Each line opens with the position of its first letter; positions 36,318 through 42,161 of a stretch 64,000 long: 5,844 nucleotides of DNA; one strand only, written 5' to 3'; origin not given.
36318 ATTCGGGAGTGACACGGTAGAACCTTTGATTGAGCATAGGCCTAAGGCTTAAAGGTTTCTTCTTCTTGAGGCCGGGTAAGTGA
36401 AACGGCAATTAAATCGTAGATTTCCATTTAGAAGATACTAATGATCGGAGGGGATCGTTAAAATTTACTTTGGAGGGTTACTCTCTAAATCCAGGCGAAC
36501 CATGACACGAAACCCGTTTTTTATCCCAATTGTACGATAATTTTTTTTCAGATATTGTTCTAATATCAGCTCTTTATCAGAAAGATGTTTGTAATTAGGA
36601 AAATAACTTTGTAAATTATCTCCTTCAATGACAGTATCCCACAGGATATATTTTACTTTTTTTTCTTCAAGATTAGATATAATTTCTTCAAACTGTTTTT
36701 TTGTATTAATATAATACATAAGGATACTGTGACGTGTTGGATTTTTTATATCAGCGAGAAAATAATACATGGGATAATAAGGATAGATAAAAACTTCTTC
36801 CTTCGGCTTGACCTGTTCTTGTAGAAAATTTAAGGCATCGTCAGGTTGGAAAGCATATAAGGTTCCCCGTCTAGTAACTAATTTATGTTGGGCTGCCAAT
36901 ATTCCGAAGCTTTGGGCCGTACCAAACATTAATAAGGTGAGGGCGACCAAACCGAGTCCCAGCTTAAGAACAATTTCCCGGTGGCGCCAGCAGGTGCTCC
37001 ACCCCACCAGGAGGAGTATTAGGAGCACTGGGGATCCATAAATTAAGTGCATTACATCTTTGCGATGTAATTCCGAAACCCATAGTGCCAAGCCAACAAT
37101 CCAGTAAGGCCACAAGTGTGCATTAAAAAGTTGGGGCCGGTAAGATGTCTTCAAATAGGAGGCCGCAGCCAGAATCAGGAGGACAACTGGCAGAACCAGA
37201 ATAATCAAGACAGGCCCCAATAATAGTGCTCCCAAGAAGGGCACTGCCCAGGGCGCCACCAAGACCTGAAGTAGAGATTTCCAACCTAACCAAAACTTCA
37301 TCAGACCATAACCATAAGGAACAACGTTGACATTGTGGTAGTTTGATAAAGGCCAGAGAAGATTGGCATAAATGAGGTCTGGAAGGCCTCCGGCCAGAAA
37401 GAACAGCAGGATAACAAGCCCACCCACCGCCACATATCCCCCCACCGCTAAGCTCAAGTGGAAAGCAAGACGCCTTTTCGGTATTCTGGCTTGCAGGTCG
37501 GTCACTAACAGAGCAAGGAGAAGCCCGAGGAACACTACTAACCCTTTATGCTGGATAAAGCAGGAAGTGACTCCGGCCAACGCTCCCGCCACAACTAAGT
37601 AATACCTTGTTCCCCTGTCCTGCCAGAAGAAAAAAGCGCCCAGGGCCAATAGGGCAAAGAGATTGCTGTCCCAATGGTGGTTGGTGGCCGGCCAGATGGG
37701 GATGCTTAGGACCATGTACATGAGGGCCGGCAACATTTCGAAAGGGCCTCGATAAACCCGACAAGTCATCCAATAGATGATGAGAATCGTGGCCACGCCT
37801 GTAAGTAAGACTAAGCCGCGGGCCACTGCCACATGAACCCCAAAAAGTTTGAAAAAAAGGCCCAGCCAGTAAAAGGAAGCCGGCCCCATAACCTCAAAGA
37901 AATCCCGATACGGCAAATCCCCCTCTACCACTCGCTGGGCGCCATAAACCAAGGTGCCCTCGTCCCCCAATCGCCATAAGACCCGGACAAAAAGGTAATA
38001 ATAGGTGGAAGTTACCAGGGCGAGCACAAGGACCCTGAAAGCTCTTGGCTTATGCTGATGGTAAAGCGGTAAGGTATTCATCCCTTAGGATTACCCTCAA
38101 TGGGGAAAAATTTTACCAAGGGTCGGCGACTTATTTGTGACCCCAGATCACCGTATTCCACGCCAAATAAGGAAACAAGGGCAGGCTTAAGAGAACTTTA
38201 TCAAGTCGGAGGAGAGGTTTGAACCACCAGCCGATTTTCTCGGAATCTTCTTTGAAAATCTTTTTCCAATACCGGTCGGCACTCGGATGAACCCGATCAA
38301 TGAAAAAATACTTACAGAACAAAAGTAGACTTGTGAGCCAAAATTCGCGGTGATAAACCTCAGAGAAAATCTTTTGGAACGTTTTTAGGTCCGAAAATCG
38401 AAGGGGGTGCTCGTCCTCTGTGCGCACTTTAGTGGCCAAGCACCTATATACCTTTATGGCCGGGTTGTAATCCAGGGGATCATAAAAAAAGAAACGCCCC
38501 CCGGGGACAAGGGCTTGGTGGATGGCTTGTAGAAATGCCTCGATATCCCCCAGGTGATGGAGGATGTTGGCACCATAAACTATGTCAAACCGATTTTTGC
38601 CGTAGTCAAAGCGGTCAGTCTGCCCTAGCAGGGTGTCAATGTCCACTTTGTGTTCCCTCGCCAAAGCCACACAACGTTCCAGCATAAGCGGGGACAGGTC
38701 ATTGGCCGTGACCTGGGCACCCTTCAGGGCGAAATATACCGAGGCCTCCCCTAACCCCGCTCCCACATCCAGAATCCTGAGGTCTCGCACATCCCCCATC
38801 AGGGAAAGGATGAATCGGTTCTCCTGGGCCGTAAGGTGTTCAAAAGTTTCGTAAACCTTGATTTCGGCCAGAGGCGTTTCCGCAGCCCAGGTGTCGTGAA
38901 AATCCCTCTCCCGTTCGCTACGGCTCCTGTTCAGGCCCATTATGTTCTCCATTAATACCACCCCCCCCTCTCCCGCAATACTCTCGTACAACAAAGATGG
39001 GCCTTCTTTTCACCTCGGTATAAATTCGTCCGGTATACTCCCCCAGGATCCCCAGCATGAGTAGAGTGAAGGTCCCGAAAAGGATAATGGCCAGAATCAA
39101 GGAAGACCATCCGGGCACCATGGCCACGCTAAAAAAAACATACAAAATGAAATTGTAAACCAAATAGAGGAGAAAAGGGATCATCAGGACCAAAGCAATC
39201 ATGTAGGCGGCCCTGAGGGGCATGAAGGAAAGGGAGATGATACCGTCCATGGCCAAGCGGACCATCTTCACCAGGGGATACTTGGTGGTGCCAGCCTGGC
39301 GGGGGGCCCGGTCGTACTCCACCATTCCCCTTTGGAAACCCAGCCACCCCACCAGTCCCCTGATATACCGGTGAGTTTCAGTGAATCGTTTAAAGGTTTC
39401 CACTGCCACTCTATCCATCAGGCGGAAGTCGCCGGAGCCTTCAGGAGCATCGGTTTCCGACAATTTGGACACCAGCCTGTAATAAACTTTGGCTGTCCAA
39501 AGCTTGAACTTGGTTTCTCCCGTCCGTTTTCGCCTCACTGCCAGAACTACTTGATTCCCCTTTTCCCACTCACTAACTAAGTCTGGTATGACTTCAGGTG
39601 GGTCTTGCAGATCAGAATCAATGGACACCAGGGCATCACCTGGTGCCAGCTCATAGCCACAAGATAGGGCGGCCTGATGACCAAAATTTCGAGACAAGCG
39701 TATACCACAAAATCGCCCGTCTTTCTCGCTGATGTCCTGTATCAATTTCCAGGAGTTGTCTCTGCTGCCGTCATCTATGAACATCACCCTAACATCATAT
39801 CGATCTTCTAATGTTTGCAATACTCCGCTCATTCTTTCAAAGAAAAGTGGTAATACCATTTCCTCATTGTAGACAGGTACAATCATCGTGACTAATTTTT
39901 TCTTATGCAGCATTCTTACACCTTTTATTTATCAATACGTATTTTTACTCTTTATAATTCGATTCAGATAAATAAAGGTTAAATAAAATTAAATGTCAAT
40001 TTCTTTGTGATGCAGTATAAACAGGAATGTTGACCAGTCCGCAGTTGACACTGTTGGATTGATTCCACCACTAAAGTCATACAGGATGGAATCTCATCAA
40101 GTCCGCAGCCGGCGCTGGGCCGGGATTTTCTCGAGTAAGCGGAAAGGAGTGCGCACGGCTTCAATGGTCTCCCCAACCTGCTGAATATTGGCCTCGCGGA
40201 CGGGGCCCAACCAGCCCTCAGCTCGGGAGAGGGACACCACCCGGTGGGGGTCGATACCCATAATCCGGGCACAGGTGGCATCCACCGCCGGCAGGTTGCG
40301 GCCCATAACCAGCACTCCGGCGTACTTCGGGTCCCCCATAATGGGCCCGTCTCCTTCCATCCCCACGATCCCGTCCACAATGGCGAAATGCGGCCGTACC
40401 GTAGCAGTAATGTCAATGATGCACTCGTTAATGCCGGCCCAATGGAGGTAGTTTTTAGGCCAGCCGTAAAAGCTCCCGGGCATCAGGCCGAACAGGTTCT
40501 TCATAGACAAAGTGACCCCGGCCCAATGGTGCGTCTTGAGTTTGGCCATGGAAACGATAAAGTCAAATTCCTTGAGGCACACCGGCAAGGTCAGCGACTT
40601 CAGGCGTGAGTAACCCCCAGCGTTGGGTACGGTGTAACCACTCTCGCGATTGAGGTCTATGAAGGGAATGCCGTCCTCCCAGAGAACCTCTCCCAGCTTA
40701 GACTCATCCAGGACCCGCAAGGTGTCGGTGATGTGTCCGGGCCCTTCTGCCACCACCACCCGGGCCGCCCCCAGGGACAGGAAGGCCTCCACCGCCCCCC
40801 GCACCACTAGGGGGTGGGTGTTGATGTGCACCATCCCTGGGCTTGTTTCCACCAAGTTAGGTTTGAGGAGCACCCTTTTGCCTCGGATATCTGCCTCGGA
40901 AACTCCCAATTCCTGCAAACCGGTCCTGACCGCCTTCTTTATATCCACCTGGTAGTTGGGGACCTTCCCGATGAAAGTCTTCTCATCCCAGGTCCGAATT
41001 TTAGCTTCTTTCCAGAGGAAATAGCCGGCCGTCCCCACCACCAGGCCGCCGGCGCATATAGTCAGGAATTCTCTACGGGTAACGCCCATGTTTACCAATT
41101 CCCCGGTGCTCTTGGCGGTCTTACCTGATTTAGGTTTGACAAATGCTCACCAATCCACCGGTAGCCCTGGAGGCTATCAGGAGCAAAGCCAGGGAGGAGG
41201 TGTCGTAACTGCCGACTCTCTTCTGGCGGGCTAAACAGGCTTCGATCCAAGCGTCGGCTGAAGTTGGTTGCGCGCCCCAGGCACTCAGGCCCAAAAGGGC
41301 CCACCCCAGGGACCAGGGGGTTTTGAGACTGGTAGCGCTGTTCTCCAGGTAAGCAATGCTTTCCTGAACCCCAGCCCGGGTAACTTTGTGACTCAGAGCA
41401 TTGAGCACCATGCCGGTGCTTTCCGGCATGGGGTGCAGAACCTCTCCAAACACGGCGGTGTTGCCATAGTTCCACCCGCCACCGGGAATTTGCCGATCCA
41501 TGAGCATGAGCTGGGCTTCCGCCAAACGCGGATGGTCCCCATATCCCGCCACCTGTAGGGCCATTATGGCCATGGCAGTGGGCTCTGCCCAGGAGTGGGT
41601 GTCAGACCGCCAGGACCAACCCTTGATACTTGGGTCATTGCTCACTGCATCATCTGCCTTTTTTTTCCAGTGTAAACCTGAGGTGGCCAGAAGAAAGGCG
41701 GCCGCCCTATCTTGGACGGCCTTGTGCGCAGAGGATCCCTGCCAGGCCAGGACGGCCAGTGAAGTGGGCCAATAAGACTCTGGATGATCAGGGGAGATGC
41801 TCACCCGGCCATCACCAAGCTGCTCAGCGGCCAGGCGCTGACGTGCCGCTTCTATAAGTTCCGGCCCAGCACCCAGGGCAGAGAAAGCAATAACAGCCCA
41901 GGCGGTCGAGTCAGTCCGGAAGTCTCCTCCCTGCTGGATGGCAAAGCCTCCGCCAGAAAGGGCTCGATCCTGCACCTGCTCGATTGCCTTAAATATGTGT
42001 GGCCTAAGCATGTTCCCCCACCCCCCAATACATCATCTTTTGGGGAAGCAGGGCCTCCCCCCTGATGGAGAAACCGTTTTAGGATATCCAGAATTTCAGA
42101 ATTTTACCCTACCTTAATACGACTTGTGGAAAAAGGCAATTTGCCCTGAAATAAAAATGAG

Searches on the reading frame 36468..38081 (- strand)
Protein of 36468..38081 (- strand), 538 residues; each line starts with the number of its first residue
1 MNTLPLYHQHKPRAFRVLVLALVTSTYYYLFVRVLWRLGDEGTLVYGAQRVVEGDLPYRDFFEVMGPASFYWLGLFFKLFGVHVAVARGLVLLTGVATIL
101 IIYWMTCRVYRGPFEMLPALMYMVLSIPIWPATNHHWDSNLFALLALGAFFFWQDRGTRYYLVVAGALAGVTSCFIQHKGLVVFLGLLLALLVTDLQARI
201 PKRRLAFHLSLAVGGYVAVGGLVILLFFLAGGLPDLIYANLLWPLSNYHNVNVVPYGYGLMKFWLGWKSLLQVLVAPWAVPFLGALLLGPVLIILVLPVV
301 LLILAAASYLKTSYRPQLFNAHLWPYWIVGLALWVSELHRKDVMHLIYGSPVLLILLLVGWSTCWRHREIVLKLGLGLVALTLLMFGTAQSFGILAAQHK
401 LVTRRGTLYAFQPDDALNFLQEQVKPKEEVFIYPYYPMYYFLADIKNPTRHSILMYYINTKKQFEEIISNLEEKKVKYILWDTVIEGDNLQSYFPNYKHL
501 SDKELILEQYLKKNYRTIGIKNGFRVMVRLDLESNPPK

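Call 44: search_protein_families(library=pfam, proteins=[window:36468-38081:-], max_evalue=0.001)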
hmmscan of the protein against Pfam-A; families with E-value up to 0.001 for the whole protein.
window:36468-38081:- (538 aa): 1 family
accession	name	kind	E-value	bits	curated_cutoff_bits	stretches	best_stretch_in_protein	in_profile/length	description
PF13231.12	PMT_2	-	0.00048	20.8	26.1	1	67-214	4-150/160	Dolichyl-phosphate-mannose-protein mannosyltransferase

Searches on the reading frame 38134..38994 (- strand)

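Call 44: search_protein_families(library=pfam, proteins=[window:38134-38994:-], max_evalue=0.001)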
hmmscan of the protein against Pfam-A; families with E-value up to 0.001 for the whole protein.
window:38134-38994:- (287 aa): 8 families
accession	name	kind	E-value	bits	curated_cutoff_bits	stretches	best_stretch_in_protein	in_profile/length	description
PF08241.18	Methyltransf_11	-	4.4e-17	63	21.2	1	75-170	1-95/95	Methyltransferase domain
PF13649.12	Methyltransf_25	-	8.3e-17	62.1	27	1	74-166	1-97/97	Methyltransferase domain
PF08242.18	Methyltransf_12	-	2.5e-14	54.2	30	1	75-168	1-98/98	Methyltransferase domain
PF13489.12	Methyltransf_23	-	1.3e-12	48.2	27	1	68-175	20-121/164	Methyltransferase domain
PF13847.12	Methyltransf_31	-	1.3e-10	41.6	27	1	71-174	4-113/145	Methyltransferase domain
PF01209.24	Ubie_methyltran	-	1.1e-06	28.7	20.1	1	60-169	37-150/233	ubiE/COQ5 methyltransferase family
PF05219.18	DREV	-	0.00019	21.1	26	1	66-169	90-185/265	DREV methyltransferase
PF06080.18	DUF938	-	0.00053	20.3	27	0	70-177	25-144/202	Protein of unknown function (DUF938)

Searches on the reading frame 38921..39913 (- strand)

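Call 44: search_protein_families(library=pfam, proteins=[window:38921-39913:-], max_evalue=0.001)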
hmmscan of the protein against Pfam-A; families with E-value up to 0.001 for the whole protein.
window:38921-39913:- (331 aa): 1 family
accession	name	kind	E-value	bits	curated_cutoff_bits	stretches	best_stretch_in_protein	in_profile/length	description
PF00535.33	Glycos_transf_2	-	5e-29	101.8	23.3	1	10-172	2-165/168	Glycosyl transferase family 2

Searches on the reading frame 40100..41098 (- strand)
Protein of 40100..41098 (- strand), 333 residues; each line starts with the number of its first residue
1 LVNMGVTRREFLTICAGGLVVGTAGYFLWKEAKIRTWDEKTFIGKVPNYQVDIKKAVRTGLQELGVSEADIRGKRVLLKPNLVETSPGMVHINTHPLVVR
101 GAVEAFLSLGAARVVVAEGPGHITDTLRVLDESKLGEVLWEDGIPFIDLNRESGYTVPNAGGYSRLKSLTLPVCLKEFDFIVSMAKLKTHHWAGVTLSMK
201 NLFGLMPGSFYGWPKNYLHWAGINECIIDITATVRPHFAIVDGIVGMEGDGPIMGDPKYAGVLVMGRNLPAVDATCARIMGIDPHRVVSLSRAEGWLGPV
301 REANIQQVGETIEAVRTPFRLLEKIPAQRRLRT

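Call 44: search_protein_families(library=pfam, proteins=[window:40100-41098:-], max_evalue=0.001)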
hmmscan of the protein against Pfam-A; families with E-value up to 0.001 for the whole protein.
window:40100-41098:- (333 aa): 1 family
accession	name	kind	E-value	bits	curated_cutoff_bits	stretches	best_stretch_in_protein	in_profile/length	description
PF04015.17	DUF362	-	1.8e-48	165.7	24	1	76-278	1-200/200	Domain of unknown function (DUF362)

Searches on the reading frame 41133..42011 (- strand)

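Call 5: search_protein_families(library=pfam, proteins=[window:41133-42011:-], max_evalue=1)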
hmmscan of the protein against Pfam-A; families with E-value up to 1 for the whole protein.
window:41133-42011:- (293 aa): 1 family
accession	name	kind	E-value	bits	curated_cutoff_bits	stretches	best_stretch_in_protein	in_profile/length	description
PF13243.12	SQHop_cyclase_C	-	0.24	10.9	26.1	1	129-182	233-286/319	Squalene-hopene cyclase C-terminal domain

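Call 6: search_protein_families(library=ncbifam, proteins=[window:41133-42011:-], max_evalue=0.1)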
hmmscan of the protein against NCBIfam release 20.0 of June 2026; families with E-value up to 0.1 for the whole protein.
window:41133-42011:- (293 aa): 2 families
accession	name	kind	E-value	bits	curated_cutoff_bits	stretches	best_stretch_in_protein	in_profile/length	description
NF053823.1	SCO2321_fam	equivalog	4.3e-05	22.6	300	1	32-95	100-163/405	SCO2321 family membrane protein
TIGR01787.1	squalene_cyclas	subfamily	0.0086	14.7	322.7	0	88-183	497-590/622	squalene/oxidosqualene cyclases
